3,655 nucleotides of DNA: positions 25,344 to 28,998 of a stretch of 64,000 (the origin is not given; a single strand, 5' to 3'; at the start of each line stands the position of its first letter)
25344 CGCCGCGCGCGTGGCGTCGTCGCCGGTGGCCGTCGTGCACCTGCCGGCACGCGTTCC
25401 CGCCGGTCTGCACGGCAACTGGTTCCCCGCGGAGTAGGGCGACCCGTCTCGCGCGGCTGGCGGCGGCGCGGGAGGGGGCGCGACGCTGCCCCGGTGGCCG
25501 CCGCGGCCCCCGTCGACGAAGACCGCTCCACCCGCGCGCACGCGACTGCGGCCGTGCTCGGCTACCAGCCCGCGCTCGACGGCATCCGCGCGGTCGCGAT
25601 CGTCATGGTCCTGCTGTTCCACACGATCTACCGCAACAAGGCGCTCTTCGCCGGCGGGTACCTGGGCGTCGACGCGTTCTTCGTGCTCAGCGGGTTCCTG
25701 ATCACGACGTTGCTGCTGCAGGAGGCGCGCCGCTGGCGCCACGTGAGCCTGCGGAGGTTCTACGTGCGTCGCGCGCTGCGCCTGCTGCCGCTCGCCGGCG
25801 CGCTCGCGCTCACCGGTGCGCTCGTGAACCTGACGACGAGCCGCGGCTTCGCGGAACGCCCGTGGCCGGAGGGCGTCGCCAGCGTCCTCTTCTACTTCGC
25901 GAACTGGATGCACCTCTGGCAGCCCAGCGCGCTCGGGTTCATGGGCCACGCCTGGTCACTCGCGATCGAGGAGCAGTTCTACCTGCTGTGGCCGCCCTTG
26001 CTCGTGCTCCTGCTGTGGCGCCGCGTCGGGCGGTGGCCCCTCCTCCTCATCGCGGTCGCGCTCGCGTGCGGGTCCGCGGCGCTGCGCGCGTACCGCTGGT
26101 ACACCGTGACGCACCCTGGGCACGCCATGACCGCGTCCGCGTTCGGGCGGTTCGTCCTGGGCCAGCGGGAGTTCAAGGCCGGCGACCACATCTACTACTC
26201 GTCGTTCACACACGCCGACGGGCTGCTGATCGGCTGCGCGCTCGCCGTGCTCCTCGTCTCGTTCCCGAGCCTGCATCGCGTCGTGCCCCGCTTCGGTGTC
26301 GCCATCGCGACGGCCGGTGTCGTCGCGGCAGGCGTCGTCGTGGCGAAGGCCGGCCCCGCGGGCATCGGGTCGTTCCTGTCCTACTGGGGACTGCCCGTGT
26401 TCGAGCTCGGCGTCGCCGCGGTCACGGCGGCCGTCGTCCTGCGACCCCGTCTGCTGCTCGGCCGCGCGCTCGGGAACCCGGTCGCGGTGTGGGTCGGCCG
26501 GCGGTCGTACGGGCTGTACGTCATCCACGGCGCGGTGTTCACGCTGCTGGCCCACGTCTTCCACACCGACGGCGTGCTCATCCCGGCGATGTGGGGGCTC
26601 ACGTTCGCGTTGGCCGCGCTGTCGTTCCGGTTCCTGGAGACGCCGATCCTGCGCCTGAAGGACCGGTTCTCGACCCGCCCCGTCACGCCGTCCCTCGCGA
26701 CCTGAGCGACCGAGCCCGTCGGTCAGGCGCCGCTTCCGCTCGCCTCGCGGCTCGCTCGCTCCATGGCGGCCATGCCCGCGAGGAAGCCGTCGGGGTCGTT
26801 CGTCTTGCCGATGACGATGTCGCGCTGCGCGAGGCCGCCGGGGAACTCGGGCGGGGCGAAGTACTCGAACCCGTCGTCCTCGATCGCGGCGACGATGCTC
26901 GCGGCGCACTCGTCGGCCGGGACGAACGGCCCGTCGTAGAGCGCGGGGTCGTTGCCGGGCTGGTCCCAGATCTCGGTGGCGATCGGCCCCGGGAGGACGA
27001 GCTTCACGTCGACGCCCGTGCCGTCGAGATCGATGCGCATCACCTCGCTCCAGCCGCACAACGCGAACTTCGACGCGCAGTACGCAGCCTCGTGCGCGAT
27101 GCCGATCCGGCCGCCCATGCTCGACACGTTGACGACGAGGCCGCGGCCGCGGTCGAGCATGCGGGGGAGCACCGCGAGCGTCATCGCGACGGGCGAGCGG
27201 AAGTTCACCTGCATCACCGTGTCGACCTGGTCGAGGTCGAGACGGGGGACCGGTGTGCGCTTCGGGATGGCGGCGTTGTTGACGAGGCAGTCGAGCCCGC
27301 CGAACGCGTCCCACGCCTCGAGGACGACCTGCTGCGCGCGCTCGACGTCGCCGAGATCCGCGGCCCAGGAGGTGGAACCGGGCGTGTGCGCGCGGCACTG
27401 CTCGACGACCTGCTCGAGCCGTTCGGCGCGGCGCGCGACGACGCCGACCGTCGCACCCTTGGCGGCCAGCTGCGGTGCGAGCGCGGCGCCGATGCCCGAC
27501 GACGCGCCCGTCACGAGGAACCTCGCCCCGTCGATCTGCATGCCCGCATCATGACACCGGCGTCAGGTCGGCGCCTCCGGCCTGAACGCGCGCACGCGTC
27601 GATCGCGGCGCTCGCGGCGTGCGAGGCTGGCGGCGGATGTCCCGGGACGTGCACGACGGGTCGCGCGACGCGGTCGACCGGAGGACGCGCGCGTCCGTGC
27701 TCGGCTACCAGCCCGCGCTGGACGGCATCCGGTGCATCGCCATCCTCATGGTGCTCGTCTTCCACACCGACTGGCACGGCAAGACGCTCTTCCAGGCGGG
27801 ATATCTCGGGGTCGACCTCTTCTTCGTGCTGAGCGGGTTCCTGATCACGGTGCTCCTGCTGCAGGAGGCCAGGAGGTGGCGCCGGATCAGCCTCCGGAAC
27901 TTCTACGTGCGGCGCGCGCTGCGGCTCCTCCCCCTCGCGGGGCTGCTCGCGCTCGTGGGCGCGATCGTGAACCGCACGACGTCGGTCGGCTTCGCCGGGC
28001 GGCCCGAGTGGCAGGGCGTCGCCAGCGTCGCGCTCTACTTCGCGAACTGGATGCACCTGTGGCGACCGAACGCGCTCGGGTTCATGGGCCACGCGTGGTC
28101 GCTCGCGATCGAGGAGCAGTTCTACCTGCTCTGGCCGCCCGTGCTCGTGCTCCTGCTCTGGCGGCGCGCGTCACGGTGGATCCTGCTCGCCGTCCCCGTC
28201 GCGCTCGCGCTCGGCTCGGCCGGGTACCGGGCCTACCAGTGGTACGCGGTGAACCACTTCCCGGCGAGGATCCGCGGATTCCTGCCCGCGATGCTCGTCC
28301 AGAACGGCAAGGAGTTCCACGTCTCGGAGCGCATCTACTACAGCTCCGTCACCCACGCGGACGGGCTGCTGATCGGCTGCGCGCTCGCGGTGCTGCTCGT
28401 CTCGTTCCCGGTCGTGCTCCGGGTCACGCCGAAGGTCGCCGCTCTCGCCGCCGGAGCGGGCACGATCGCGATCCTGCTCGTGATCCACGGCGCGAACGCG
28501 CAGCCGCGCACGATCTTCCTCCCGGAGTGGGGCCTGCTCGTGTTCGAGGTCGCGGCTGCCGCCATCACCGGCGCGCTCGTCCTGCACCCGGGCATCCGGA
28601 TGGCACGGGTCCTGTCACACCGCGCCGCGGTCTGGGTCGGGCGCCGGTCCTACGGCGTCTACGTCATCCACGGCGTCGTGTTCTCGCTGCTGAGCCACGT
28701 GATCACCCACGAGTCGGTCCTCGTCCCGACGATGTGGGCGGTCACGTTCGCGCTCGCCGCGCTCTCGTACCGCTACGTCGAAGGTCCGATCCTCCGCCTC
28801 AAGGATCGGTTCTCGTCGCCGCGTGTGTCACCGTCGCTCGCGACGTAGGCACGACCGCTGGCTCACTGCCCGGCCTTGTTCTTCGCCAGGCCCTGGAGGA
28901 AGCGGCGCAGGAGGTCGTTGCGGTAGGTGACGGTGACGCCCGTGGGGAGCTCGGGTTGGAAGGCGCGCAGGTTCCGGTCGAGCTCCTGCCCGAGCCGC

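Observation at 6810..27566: Recurrent 16-bp palindrome CTGAC-N6-GTCAG found only in promoter-proximal non-coding DNA next to lipid/oxidoreductase genes (candidate regulon operator)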

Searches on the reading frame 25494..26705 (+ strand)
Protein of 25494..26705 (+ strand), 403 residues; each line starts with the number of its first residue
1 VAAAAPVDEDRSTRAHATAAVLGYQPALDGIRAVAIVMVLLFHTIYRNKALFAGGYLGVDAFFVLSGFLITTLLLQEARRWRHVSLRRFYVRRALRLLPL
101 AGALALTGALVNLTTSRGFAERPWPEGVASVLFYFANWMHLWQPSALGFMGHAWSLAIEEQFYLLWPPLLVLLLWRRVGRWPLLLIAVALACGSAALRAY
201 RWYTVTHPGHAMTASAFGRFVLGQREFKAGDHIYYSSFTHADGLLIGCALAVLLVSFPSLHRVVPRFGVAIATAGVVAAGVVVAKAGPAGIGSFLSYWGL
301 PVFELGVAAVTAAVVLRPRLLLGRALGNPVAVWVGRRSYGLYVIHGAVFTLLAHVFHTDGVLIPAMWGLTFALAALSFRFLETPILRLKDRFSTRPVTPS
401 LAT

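Call 10: search_protein_families(library=pfam, proteins=[window:25494-26705:+])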
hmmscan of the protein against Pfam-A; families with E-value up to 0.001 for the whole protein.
window:25494-26705:+ (403 aa): 1 family
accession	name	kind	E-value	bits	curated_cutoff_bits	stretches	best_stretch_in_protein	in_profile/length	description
PF01757.29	Acyl_transf_3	-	1.6e-24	87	31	1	27-373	3-314/326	Acyltransferase domain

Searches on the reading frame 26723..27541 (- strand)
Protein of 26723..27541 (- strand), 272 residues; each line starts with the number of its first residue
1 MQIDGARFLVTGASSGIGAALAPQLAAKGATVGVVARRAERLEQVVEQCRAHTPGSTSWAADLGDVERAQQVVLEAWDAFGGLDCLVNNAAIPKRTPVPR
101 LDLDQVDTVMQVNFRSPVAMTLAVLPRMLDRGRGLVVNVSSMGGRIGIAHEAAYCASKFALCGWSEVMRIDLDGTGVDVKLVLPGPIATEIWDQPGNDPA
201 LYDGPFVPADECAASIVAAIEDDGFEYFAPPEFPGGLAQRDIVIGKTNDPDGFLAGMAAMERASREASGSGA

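Call 9: search_protein_families(library=pfam, proteins=[window:26723-27541:-])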
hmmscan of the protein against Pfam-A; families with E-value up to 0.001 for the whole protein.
window:26723-27541:- (272 aa): 3 families
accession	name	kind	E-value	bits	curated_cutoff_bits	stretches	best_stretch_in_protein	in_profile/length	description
PF00106.31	adh_short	-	3e-53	180.7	26.6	1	9-193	4-188/195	short chain dehydrogenase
PF13561.12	adh_short_C2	-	1.1e-35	123.8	27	1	12-202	1-191/236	Enoyl-(Acyl carrier protein) reductase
PF08659.16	KR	-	9e-11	42.4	22.6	1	7-161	2-156/180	KR domain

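Call 42: search_protein_families(library=ncbifam, proteins=[window:26723-27541:-], max_evalue=1e-10)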
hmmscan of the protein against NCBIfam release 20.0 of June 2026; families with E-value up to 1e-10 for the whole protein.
window:26723-27541:- (272 aa): 199 families (the best 25 are shown)
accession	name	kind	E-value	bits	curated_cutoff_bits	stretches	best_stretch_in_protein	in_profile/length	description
NF004825.0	PRK06181.1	equivalog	3.3e-50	170.8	215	1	5-220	6-228/268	SDR family oxidoreductase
NF005672.0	PRK07454.1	equivalog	4.3e-41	140.7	234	1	7-196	8-197/241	SDR family oxidoreductase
NF005495.0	PRK07109.1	subfamily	2.8e-40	138.6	264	1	8-191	11-196/334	SDR family oxidoreductase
NF005559.1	PRK07231.1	subfamily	5.3e-40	137.5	215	1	4-193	3-192/249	glucose 1-dehydrogenase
NF009466.0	PRK12826.1-2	subfamily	2.5e-39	135.2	222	1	7-192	5-192/248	3-oxoacyl-ACP reductase FabG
NF005594.0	PRK07326.1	equivalog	2.8e-39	135.1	271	1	4-196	5-195/237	SDR family oxidoreductase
NF006565.0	PRK09072.1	equivalog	4.3e-39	134.7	238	1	1-194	1-191/265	SDR family oxidoreductase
NF004824.0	PRK06180.1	subfamily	6.8e-39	133.7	298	1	6-190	5-186/279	oxidoreductase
NF005881.0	PRK07832.1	equivalog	7e-39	133.7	296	1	2-191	6-197/287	SDR family oxidoreductase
NF005878.0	PRK07825.1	subfamily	1e-38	133.3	287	1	2-231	6-228/278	short chain dehydrogenase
NF005681.0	PRK07478.1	subfamily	1.4e-37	129.5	267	1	4-200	5-203/254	SDR family oxidoreductase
NF004826.0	PRK06182.1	subfamily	6.5e-37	127.3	305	1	8-191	7-184/274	oxidoreductase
NF005806.0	PRK07666.1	equivalog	3.8e-36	124.6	286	1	2-191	4-193/239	3-ketoacyl-ACP reductase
NF004521.0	PRK05866.1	equivalog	4.6e-36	124.4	368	1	2-183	37-221/294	SDR family oxidoreductase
NF005539.0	PRK07201.1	equivalog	4.9e-36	124.7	549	1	3-182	368-549/657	SDR family oxidoreductase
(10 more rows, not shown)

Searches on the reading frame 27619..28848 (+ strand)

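Call 9: search_protein_families(library=pfam, proteins=[window:27619-28848:+])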
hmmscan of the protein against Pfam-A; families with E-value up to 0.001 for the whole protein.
window:27619-28848:+ (409 aa): 1 family
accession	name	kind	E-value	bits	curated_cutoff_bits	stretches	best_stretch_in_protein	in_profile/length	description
PF01757.29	Acyl_transf_3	-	7e-29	101.3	31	1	33-380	3-315/326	Acyltransferase domain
